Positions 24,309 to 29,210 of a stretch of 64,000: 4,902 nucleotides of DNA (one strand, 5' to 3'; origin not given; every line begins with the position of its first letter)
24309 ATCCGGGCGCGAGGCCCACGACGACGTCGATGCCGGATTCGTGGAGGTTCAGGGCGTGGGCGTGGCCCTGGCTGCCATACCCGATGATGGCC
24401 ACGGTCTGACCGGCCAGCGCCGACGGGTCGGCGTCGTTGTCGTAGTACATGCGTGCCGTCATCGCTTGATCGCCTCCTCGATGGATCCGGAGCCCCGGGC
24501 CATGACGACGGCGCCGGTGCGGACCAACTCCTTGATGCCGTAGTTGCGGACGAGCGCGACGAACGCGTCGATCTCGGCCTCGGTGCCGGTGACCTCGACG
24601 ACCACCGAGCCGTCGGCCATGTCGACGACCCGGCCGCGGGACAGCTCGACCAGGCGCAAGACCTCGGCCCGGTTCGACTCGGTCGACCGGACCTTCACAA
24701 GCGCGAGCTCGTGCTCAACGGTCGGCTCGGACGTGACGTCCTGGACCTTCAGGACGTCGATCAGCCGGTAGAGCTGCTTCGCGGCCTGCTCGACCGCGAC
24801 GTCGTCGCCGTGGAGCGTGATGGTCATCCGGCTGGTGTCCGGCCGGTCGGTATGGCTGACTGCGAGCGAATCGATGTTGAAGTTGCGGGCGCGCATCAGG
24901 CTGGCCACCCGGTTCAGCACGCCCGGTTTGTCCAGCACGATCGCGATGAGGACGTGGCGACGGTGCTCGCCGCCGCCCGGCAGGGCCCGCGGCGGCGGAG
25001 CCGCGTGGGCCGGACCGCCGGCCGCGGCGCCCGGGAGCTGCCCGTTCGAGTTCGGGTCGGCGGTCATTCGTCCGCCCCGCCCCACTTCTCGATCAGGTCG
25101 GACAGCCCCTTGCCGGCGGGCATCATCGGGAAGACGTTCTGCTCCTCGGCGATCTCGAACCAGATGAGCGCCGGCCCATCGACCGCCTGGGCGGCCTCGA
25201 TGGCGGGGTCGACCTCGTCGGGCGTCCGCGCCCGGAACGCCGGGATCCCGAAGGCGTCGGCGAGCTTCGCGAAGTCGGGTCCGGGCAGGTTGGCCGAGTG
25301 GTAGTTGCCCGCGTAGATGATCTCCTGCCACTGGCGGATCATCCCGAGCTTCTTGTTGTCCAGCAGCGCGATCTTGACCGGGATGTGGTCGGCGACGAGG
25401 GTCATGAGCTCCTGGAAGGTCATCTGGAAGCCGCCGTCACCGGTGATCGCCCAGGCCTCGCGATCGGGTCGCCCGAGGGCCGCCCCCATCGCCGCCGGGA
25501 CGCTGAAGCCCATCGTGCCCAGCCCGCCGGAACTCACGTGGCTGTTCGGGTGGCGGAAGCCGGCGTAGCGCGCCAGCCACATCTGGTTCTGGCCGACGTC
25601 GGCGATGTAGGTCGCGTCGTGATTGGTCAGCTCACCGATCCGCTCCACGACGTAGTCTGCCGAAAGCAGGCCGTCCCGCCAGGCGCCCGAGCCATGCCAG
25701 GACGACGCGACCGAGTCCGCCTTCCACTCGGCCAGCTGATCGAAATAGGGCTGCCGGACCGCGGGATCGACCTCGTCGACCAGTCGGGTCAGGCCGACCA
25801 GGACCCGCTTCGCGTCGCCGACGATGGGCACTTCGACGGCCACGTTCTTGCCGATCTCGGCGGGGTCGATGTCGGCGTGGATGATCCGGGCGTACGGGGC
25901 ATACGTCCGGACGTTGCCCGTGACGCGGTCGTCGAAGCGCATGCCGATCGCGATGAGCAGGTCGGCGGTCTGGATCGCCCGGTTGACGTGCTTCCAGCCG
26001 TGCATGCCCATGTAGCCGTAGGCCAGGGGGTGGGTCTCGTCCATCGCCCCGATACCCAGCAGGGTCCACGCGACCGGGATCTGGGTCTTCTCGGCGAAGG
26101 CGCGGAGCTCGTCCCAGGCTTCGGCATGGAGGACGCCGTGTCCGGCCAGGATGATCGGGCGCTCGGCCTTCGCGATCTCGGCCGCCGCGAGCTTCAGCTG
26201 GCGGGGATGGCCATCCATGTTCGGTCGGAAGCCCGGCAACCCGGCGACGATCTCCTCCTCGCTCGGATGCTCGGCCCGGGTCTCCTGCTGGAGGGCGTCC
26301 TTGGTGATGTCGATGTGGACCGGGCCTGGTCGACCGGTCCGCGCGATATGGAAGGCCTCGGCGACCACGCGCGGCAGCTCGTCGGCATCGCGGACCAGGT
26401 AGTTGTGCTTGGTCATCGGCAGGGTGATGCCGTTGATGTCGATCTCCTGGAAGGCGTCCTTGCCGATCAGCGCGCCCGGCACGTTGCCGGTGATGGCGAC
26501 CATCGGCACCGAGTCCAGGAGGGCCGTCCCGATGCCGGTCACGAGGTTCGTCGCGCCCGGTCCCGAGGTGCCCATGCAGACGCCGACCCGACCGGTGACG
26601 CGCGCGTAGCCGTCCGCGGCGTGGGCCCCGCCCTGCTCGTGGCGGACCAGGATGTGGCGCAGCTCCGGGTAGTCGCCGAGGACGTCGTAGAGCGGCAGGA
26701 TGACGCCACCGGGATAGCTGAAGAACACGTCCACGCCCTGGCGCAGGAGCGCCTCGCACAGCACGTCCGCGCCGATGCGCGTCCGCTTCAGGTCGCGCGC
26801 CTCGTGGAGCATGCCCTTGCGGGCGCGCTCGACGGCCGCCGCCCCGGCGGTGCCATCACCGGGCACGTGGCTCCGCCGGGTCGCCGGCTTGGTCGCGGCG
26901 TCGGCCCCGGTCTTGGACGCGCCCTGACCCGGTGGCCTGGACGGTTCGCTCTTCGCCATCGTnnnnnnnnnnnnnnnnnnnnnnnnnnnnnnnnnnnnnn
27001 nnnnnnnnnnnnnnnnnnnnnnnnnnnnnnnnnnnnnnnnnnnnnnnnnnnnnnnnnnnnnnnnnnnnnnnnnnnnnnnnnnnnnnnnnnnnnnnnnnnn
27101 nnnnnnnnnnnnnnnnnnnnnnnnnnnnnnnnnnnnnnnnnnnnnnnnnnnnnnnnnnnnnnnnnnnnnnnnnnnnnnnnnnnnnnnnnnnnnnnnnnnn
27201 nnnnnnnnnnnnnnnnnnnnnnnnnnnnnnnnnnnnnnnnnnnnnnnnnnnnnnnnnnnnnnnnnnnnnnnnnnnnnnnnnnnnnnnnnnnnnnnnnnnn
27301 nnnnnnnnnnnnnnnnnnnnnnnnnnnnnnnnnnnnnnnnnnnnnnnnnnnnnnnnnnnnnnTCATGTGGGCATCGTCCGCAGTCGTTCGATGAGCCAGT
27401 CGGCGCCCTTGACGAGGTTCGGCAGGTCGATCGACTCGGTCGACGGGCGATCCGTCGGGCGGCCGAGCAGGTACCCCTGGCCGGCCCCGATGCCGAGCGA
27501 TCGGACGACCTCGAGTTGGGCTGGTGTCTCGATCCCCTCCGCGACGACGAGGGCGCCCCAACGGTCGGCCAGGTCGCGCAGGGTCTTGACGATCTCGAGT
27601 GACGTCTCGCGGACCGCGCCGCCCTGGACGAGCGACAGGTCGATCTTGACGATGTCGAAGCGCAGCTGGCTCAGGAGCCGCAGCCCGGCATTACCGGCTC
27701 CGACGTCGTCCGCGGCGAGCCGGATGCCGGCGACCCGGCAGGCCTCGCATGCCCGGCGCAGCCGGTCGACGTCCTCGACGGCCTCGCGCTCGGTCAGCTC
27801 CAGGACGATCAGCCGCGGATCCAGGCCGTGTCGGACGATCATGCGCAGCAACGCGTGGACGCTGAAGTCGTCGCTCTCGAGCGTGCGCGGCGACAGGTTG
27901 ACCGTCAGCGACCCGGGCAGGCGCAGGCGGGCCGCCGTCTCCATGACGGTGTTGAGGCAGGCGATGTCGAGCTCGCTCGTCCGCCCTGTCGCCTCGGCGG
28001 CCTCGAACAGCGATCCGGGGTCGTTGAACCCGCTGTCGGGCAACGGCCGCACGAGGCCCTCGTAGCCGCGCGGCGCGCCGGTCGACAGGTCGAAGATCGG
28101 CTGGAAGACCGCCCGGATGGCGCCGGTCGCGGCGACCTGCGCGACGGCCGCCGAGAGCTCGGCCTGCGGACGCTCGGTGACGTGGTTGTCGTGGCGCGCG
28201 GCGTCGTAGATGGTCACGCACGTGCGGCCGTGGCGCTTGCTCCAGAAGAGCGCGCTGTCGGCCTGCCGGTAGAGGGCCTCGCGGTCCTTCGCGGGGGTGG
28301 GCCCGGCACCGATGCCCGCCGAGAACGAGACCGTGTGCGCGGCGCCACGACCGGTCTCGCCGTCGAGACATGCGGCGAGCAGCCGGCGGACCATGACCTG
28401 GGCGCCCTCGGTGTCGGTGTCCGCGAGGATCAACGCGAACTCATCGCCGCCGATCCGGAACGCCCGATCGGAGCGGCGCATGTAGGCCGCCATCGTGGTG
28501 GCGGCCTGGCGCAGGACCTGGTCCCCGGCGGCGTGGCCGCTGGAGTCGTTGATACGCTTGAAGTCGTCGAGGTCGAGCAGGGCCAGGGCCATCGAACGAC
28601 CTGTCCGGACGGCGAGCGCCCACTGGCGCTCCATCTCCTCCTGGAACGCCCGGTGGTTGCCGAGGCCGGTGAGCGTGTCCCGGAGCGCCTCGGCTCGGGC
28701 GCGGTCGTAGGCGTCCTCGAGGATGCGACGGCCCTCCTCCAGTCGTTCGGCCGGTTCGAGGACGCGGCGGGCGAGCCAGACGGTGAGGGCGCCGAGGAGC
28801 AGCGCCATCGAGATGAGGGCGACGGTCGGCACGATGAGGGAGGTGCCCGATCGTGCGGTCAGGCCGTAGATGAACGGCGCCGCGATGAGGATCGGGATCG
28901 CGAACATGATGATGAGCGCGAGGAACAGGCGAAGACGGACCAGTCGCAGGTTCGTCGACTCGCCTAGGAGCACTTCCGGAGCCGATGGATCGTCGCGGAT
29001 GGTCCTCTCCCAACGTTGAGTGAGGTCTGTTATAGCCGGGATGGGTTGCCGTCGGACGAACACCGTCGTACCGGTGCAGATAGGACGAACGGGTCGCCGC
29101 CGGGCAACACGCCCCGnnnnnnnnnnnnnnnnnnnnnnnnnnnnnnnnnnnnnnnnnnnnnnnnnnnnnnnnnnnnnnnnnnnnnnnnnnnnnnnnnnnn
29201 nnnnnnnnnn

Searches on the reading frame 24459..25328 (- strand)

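Call 86: search_protein_families(library=ncbifam, proteins=[window:24459-25328:-], max_evalue=0.00001)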
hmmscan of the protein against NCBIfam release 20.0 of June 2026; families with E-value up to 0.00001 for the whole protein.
window:24459-25328:- (289 aa): 5 families
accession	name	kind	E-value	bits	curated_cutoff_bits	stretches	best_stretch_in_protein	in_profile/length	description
NF008864.0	PRK11895.1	equivalog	1.2e-57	194.1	119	1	123-283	2-162/164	acetolactate synthase small subunit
TIGR00119.1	acolac_sm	equivalog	2.8e-55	186.6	56.9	1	124-279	2-157/158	acetolactate synthase small subunit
NF006036.0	PRK08178.1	equivalog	5.8e-09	35.8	128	1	124-208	14-97/102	acetolactate synthase small subunit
NF010078.0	PRK13562.1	equivalog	1.3e-06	28.2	96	1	129-197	7-76/84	ACT domain-containing protein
NF008362.0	PRK11152.1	equivalog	3.4e-06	26.9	68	1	126-198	5-76/85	acetolactate synthase 2 small subunit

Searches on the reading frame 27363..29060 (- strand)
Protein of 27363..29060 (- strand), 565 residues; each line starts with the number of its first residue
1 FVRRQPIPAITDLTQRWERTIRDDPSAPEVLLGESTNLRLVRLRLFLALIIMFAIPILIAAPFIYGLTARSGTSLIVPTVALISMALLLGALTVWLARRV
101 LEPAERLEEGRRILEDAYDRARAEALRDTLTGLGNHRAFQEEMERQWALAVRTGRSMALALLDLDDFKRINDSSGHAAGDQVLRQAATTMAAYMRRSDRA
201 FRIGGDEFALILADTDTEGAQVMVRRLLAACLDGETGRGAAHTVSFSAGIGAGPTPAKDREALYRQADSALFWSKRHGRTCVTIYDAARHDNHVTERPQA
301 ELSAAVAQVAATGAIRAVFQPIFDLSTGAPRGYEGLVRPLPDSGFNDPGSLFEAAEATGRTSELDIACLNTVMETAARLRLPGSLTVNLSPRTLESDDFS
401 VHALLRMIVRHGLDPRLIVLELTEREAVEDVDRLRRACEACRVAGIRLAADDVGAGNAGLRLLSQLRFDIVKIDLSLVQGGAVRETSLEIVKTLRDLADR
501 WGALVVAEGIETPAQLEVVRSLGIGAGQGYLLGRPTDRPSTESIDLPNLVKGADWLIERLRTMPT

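Call 8: search_protein_families(library=pfam, proteins=[window:27363-29060:-], max_evalue=0.01)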
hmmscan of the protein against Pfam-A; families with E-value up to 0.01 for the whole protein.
window:27363-29060:- (565 aa): 2 families
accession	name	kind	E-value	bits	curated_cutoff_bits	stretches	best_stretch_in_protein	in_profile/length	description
PF00563.25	EAL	-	6.6e-47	160.3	31.3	1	311-535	9-236/236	EAL domain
PF00990.26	GGDEF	-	2.5e-39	135.1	23.8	1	125-280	1-160/161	Diguanylate cyclase, GGDEF domain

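Call 9: search_protein_families(library=ncbifam, proteins=[window:27363-29060:-], max_evalue=0.1)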
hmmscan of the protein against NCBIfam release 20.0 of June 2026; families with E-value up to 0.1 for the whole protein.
window:27363-29060:- (565 aa): 28 families (the best 25 are shown)
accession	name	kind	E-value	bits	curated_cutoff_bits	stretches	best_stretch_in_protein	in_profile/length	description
NF045675.1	PhdiestaseDibA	equivalog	1.1e-65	222.2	980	1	126-537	204-617/623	phosphodiesterase DibA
NF007298.0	PRK09776.1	equivalog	7e-56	189.7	1135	1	124-536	683-1097/1111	diguanylate cyclase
NF007474.0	PRK10060.1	equivalog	1.2e-49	169.1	782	1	117-537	229-646/663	cyclic di-GMP phosphodiesterase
NF053781.1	cdiGMPphdstlr2612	equivalog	3.9e-48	163.9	1600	1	122-543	837-1263/1268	Tlr1612 family c-di-GMP phosphodiesterase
NF052458.1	PhdiestGepA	equivalog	5.9e-41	140.5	1200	1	122-536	422-832/840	phosphodiesterase GepA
NF008467.0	PRK11359.1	equivalog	3.5e-39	134.5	857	1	128-536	379-783/800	oxygen-sensing cyclic-di-GMP phosphodiesterase DosP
NF051473.1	DigCycDgcsShew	equivalog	9.2e-38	130.3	400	1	118-284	128-290/291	diguanylate cyclase DgcS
NF038266.1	diguan_SiaD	equivalog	1.5e-37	129.4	290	1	112-281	81-251/252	biofilm regulation diguanylate cyclase SiaD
TIGR00254.1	GGDEF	domain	2e-37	128.5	37.4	1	124-283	4-165/168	diguanylate cyclase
NF007423.1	PRK09966.1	equivalog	2.6e-35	122.1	325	1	111-275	225-390/390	diguanylate cyclase DgcN/YfiN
NF007380.0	PRK09894.1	equivalog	2.1e-34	119.3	256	1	122-290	126-292/296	diguanylate cyclase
NF045673.1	c-di-GMPRcptLapD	equivalog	3.7e-29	101.5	1020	1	119-536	230-645/647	cyclic di-GMP receptor LapD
NF007135.0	PRK09581.1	equivalog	8e-29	100.7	474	1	117-283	284-453/457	PleD family two-component system response regulator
NF008807.1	PRK11829.1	equivalog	4.6e-28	97.7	733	1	111-538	228-655/670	biofilm formation regulator HmsP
NF047654.1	DiguCycDgcRLepto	equivalog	1.2e-26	93.3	500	1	117-281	125-292/295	diguanylate cyclase DgcR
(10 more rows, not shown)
